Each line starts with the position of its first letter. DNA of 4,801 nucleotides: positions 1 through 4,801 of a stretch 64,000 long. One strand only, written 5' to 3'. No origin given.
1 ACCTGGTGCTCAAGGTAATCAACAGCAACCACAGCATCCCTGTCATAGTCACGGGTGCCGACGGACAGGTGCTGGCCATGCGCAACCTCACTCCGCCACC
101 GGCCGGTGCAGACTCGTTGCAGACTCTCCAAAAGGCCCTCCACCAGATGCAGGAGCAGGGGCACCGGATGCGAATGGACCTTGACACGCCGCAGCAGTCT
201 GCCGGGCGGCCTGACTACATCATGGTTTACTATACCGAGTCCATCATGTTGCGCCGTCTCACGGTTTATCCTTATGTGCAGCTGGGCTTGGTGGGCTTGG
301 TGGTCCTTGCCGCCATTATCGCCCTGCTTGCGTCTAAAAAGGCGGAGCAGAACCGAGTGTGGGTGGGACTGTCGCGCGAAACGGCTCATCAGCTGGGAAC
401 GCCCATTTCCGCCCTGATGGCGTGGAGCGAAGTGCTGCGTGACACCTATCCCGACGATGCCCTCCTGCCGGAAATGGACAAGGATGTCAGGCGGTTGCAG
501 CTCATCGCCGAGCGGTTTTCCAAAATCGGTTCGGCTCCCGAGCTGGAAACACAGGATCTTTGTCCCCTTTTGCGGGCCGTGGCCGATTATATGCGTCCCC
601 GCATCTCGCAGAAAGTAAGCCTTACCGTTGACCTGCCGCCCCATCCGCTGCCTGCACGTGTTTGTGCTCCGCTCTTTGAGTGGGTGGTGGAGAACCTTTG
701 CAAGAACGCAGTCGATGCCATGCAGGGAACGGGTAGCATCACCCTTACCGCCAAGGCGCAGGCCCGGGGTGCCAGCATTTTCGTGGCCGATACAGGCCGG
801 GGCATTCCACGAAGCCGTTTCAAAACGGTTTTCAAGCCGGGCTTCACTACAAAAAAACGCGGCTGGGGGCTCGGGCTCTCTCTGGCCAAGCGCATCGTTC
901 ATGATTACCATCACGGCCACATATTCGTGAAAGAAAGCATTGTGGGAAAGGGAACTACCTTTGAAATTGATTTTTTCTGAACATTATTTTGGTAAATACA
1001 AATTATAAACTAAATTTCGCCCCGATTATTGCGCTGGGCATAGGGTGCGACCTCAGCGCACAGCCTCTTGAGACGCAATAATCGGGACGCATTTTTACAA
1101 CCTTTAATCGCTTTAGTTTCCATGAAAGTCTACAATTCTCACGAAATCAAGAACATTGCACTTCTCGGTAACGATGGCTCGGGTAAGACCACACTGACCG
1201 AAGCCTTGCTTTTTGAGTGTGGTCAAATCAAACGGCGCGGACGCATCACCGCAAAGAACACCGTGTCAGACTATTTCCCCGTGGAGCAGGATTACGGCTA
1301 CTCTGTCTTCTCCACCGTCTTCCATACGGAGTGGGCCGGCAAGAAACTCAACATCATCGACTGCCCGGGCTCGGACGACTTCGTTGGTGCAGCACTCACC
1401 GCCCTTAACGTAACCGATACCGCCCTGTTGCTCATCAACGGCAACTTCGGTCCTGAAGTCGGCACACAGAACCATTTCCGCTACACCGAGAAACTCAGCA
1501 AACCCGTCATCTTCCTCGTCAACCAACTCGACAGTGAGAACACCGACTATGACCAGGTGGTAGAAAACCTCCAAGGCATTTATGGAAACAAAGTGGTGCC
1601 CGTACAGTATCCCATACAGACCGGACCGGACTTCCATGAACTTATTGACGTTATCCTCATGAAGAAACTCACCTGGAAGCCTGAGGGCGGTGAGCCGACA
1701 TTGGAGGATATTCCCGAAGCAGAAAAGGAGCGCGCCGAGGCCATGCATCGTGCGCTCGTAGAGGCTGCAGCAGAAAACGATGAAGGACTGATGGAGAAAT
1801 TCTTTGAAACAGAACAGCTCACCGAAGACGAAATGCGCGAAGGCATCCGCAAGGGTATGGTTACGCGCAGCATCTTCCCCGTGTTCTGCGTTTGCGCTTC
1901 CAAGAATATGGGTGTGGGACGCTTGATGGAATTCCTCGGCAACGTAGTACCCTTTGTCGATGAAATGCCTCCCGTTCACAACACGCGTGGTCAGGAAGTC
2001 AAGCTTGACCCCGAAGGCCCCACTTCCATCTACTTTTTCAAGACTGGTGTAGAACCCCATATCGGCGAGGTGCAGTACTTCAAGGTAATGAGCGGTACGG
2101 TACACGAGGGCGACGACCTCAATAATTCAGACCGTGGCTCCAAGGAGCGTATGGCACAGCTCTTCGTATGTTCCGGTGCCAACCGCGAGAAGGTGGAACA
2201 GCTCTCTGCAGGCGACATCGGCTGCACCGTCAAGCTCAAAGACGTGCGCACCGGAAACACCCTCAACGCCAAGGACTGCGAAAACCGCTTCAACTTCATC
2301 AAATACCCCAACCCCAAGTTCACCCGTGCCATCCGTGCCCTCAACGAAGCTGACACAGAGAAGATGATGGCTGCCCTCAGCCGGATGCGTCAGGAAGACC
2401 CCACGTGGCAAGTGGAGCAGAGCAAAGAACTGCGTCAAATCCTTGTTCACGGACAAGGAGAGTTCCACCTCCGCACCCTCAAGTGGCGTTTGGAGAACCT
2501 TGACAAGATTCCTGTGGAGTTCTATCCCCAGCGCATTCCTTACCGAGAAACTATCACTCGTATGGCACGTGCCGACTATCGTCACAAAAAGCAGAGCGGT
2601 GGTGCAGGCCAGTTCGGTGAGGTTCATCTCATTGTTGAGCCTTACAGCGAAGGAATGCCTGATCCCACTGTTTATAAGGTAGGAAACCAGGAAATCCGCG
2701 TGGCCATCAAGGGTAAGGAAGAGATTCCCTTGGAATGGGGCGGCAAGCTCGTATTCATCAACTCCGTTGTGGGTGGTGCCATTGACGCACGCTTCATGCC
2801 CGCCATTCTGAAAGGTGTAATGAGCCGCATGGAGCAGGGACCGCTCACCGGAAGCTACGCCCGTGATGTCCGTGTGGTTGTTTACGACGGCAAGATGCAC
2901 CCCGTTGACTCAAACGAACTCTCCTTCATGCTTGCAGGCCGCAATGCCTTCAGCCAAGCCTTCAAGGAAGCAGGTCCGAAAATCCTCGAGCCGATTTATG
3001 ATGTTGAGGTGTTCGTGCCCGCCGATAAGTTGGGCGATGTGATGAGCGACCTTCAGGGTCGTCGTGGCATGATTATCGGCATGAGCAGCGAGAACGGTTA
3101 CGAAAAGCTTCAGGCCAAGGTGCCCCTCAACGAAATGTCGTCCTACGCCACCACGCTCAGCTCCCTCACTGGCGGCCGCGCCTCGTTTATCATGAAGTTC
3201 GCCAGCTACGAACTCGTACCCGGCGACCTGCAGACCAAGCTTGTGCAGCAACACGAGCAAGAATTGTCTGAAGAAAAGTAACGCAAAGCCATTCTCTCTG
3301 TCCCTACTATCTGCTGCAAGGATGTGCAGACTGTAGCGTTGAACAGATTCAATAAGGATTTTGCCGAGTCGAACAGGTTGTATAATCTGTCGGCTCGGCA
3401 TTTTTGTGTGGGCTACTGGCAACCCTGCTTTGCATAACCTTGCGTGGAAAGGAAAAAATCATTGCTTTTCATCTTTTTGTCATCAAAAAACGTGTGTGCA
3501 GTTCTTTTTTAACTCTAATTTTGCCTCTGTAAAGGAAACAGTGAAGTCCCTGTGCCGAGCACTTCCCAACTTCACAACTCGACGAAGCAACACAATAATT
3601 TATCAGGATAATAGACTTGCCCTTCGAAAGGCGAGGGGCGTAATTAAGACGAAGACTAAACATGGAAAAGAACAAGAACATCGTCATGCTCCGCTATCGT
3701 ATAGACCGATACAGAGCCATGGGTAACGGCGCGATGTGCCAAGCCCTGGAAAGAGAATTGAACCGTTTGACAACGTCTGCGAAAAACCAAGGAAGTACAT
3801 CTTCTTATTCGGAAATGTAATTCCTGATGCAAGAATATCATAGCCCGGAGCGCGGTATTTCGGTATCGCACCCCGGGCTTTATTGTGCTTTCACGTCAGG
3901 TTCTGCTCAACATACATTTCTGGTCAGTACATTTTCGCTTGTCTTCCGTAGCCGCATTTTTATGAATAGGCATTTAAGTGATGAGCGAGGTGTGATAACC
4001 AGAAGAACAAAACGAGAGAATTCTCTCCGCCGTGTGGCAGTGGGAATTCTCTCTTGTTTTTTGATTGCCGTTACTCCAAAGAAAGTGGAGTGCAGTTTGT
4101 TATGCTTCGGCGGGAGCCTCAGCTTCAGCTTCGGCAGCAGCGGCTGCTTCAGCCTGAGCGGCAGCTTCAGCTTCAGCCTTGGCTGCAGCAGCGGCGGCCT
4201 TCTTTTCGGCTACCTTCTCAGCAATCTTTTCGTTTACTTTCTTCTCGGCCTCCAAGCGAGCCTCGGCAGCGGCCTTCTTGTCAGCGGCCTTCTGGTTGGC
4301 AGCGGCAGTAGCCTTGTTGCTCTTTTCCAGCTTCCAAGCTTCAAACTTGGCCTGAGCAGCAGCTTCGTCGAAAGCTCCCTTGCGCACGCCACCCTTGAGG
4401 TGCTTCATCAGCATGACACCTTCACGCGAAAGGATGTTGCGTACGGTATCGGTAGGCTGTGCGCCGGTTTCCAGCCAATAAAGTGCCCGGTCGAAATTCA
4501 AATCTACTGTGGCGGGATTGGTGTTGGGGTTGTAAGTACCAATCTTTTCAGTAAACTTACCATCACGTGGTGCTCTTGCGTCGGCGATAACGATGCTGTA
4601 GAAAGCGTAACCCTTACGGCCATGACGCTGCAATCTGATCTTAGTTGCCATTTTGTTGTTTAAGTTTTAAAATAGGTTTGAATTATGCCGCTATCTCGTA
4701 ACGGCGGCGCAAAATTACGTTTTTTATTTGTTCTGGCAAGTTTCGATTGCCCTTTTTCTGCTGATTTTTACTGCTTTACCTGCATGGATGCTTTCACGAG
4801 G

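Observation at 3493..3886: Stand-alone 52-aa ORF with its own promoter, structured ~130-nt leader and terminator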

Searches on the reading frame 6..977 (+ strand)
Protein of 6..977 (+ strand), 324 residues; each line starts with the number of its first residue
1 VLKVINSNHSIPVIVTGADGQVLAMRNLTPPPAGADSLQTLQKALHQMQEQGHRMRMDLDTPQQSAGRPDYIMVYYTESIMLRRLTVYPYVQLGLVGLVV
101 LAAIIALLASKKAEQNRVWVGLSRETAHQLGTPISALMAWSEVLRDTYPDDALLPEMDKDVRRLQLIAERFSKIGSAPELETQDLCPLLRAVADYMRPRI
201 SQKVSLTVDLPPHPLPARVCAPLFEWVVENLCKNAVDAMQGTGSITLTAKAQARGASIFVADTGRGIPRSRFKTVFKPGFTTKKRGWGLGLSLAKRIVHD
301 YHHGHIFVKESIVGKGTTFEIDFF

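Call 74: search_protein_families(library=ncbifam, proteins=[window:6-977:+], max_evalue=1e-10)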
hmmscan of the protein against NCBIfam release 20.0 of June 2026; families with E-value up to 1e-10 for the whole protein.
window:6-977:+ (324 aa): 28 families (the best 25 are shown)
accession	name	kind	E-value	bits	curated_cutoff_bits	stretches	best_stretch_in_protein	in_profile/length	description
NF008468.0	PRK11360.1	equivalog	1.9e-28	99.2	646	1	126-321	403-604/616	two-component system sensor histidine kinase AtoS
NF007688.0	PRK10364.1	equivalog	4.4e-22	78.4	479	1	227-322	355-448/460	two-component system sensor histidine kinase ZraS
NF010411.0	PRK13837.1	equivalog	2e-20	72.4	647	1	179-321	516-671/828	two-component system VirA-like sensor kinase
NF046044.1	PnpS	equivalog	3.2e-20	72.5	400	1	109-323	162-389/390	two-component system histidine kinase PnpS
NF053867.1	SprKinKinDBac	equivalog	3.3e-20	72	775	1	122-321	289-493/500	sporulation kinase KinD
TIGR02916.1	PEP_his_kin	equivalog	5.7e-20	71.5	300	1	154-321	514-676/679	XrtA/PEP-CTERM system histidine kinase PrsK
NF038348.1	T2SS_HK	subfamily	5e-18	64.8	450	1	224-321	472-569/574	histidine kinase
TIGR02966.1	phoR_proteo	equivalog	6.5e-18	64.8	334.2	1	127-323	122-333/333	phosphate regulon sensor histidine kinase PhoR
NF008312.0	PRK11100.1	equivalog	1.1e-15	57.4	356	1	124-311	261-461/477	two-component system sensor histidine kinase CreC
NF033092.0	HK_WalK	equivalog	2e-14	53.1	725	1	127-321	380-590/594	cell wall metabolism sensor histidine kinase WalK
NF046020.1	HisKinCckABruc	equivalog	3.3e-14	51.7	1000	1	201-321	568-703/868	cell cycle histidine kinase CckA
NF041735.1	hist_kin_RppB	equivalog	4.8e-14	52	400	1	125-322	222-436/438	two-component system sensor histidine kinase RppB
NF006800.0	PRK09303.1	equivalog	7.7e-14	51.4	342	1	184-320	232-372/383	histidine kinase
NF008298.1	PRK11086.1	subfamily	2e-13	49.6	520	1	227-322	427-522/529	DcuS/MalK family sensor histidine kinase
NF047874.1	MASE3_PAS_HK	subfamily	4.9e-13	48.7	560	1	224-323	520-623/655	MASE3 domain-containing sensor histidine kinase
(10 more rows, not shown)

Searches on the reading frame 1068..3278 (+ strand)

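Call 5: search_protein_families(library=pfam, proteins=[window:1068-3278:+], max_evalue=1)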
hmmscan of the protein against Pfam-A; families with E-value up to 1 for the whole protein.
window:1068-3278:+ (737 aa): 17 families
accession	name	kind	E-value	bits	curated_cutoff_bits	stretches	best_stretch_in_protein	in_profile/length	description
PF00009.33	GTP_EFTU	-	4.4e-34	118.2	26.5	1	26-295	2-187/188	Elongation factor Tu GTP binding domain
PF03764.24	EFG_IV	-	2.2e-30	105.3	24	2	554-635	39-120/121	Elongation factor G, domain IV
PF00679.30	EFG_C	-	9.9e-26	90.1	27.9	1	639-724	2-88/89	Elongation factor G C-terminus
PF14492.12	EFG_III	-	4.5e-14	52.7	27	1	414-484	2-72/75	Elongation Factor G, domain III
PF22042.2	EF-G_D2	-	9.4e-11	42.1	27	1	320-400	3-82/84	Elongation factor G domain 2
PF03144.31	GTP_EFTU_D2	-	5.1e-09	36.9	30.3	1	333-399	1-72/73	Elongation factor Tu domain 2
PF01926.29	MMR_HSR1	-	0.0003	21.3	21.9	1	30-152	2-112/113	50S ribosome-binding GTPase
PF00005.33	ABC_tran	-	0.0072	17.4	25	1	28-64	12-46/137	ABC transporter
PF10662.15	PduV-EutP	-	0.044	14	21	1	28-47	2-21/143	Ethanolamine utilisation - propanediol utilisation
PF18383.6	IFT81_CH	-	0.063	14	27.4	1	426-483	56-112/124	Intraflagellar transport 81 calponin homology domain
PF13555.12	AAA_29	-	0.077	13.2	27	1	28-47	23-42/61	P-loop containing region of AAA domain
PF09547.16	SpoIVA_ATPase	-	0.089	12.6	26.6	1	141-198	177-234/237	Stage IV sporulation protein A, ATPase domain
PF02463.25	SMC_N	-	0.094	12.6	40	1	30-53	27-50/220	RecF/RecN/SMC N terminal domain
PF13476.12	AAA_23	-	0.15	13.1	27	1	32-60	24-52/201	AAA domain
PF13191.12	AAA_16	-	0.15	13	32.6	1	23-58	20-52/167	AAA ATPase domain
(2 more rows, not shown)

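Call 74: search_protein_families(library=ncbifam, proteins=[window:1068-3278:+], max_evalue=1e-10)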
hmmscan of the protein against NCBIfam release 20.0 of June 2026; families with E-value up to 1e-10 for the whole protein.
window:1068-3278:+ (737 aa): 19 families
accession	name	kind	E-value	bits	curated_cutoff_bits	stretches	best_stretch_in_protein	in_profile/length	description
NF058620.1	EFG2_Bacteroid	exception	0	1296.3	1000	1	19-733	1-715/717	elongation factor G2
NF009381.0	PRK12740.1-5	subfamily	8.9e-275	913.4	583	1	19-733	1-689/692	elongation factor G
NF009891.0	PRK13351.1-1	equivalog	3.1e-168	561.4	597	2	22-529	4-505/681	elongation factor G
TIGR00484.1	EF-G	equivalog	1.1e-147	493.1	659.4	2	25-529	8-518/691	elongation factor G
NF009379.0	PRK12740.1-3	equivalog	1.7e-138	463.1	513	2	25-529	6-497/674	elongation factor G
NF009377.1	PRK12740.1-1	equivalog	2.5e-134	449.3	890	2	21-530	7-531/700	elongation factor G-like protein EF-G2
NF012153.1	tet_protect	equivalog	9e-76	255.4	775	3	225-526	173-456/614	tetracycline resistance ribosomal protection protein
TIGR00490.1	aEF-2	equivalog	9.7e-62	209.1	738.45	1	311-728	282-710/720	elongation factor EF-2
NF000120.3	47473_otr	exception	1.4e-44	152.7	900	2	29-180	4-155/608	tetracycline resistance ribosomal protection protein Otr(A)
NF033148.1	tet_protect_M_W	exception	1.8e-44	152.1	1100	1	27-494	3-422/639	TetM/TetW/TetO/TetS family tetracycline resistance ribosomal protection protein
NF001964.0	PRK00741.1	equivalog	3.9e-41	141.1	473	1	28-486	13-463/529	peptide chain release factor 3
NF012154.0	tet_protect_Q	exception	2.1e-36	125.4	1425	2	27-168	3-144/638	tetracycline resistance ribosomal protection protein Tet(Q)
TIGR01394.1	TypA_BipA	equivalog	3.2e-35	121.4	757.3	1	27-168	1-140/594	translational GTPase TypA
NF009892.0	PRK13351.1-3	equivalog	1.9e-34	119.1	640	1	27-500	3-432/623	elongation factor G-like protein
NF012155.1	tet_protect_M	exception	8.5e-33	113.4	1420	1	27-171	3-147/639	tetracycline resistance ribosomal protection protein Tet(M)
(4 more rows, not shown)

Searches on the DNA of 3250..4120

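Call 3: search_rna_families(source=window, start=3250, end=4120, threshold=evalue, max_evalue=10, show_alignments=3)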
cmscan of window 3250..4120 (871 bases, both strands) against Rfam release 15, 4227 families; matches with E-value up to 10: 4.
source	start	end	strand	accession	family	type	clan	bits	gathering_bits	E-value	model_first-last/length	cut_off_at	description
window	3787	3881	+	RF01480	rli52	Cis-reg;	-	23.4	70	0.57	1-95/95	no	Listeria sRNA rli52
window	3357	3405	+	RF03858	mir-1991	Gene; miRNA;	-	22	66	0.2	1-66/66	no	mir-1991 microRNA precursor family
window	3532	3578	-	RF03662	mir-2060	Gene; miRNA;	-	14.6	54.5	6.5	1-94/94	no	mir-2060 microRNA precursor family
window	3313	3407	+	RF02869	ncS025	Gene; sRNA;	-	14.3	46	10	1-85/85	no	Burkholderia sRNA 25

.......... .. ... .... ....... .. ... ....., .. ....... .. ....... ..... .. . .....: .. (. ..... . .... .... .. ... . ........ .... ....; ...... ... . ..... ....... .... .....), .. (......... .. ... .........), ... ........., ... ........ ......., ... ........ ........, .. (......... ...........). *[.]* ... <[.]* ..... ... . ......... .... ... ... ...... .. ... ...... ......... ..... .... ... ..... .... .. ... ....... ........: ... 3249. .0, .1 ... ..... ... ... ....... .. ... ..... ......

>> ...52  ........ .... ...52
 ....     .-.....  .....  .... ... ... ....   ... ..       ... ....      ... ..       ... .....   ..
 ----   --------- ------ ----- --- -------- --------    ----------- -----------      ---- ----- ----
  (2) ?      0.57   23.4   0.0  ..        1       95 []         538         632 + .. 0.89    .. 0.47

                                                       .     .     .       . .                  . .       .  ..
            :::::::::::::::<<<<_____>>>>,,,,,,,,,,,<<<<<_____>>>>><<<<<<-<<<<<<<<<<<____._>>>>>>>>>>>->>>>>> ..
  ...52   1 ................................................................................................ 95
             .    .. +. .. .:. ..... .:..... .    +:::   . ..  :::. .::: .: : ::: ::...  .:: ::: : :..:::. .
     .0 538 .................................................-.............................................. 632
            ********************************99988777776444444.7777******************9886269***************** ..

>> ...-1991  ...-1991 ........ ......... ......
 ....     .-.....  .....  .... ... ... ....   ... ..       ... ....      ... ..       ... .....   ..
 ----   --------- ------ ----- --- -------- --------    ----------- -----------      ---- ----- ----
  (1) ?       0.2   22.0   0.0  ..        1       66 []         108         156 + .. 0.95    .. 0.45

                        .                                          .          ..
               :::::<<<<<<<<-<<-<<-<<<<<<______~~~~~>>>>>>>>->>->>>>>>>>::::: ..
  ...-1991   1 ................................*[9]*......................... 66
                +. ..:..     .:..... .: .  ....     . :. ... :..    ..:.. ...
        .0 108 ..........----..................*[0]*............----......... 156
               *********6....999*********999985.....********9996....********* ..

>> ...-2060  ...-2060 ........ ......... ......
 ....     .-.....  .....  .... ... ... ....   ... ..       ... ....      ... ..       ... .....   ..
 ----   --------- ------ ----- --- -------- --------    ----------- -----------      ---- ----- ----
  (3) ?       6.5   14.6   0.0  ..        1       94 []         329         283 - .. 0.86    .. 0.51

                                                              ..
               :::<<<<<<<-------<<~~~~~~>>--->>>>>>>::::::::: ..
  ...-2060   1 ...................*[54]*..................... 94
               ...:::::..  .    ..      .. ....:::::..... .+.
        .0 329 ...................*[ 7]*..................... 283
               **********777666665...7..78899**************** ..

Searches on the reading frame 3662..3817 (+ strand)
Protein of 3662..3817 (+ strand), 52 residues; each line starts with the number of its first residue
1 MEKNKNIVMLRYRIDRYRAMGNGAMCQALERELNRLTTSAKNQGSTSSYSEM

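Call 5: search_protein_families(library=pfam, proteins=[window:3662-3817:+], max_evalue=1)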
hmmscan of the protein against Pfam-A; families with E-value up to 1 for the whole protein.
window:3662-3817:+ (52 aa): 0 families

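Call 10: search_protein_families(library=ncbifam, proteins=[window:3662-3817:+], max_evalue=10)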
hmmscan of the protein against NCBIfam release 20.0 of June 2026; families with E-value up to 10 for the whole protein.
window:3662-3817:+ (52 aa): 0 families

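Call 11: find_homologous_proteins(query=window:3662-3817:+, max_evalue=0.01)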
Query window:3662-3817:+ (52 aa): 2 proteins with E <= 0.01 among 2 candidates.
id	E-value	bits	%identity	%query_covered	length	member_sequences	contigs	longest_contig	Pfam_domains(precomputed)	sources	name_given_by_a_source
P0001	2.0e-25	103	98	100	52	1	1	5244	-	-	-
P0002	2.2e-15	72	73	92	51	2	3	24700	-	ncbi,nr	ncbi:MAG: hypothetical protein MR605_05300 [Bacteroidales bacterium]|nr:hypothetical protein [Bacter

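Call 60: search_protein_families(library=phrogs, proteins=[window:3662-3817:+], max_evalue=1)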
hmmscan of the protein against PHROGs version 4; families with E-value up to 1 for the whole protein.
window:3662-3817:+ (52 aa): 2 families
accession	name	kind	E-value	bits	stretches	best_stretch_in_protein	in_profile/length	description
phrog_16749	-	unknown function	0.022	16.2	1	2-42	3-44/145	-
phrog_38364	-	unknown function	0.22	12.8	1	15-36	4-25/63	-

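Call 61: search_protein_families(library=padloc, proteins=[window:3662-3817:+], max_evalue=1)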
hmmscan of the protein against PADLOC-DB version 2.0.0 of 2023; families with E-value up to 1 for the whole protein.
window:3662-3817:+ (52 aa): 0 families

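Call 63: find_encoding_contigs(protein=P0001, flank=1500, max_places=5)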
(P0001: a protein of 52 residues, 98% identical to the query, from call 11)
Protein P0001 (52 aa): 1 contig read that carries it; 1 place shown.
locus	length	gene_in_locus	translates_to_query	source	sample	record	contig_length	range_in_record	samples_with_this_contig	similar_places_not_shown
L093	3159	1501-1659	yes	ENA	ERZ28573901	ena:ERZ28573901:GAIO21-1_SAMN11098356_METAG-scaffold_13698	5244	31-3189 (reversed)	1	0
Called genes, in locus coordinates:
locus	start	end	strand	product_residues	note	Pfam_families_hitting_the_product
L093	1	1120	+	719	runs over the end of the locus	PF00009:GTP_EFTU, PF01926:MMR_HSR1 (faint), PF03144:GTP_EFTU_D2, PF22042:EF-G_D2, PF14492:EFG_III, PF03764:EFG_IV, PF00679:EFG_C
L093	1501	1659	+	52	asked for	-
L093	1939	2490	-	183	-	PF00886:Ribosomal_S16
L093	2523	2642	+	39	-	-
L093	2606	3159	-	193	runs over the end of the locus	?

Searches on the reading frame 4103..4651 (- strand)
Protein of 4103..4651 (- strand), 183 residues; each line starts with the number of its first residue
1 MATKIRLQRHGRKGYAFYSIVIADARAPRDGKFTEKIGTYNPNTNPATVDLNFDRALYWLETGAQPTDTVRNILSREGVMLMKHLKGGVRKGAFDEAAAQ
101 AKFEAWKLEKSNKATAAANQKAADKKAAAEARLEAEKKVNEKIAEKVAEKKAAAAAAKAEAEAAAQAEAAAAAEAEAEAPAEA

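Call 5: search_protein_families(library=pfam, proteins=[window:4103-4651:-], max_evalue=1)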
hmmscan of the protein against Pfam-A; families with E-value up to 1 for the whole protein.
window:4103-4651:- (183 aa): 2 families
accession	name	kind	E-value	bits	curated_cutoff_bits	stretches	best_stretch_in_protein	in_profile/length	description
PF00886.24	Ribosomal_S16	-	5e-25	87.7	27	1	9-67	1-62/62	Ribosomal protein S16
PF22310.2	NMB0315_dom_I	-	0.098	13.5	27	1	58-80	2-24/83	NMB0315-like, domain I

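Call 74: search_protein_families(library=ncbifam, proteins=[window:4103-4651:-], max_evalue=1e-10)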
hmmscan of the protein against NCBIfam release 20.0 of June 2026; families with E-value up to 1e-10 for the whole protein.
window:4103-4651:- (183 aa): 4 families
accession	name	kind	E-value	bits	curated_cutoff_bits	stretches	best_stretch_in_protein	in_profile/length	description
NF011094.0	PRK14521.1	equivalog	5.5e-83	277.3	209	1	1-182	1-182/186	30S ribosomal protein S16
TIGR00002.1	S16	equivalog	4.5e-30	103.5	45.3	1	4-80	2-78/78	30S ribosomal protein S16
NF011093.0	PRK14520.1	equivalog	2.2e-27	95.9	165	1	1-162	1-152/156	30S ribosomal protein S16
NF011095.0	PRK14522.1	equivalog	1.4e-15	57.7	192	1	1-116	1-112/119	30S ribosomal protein S16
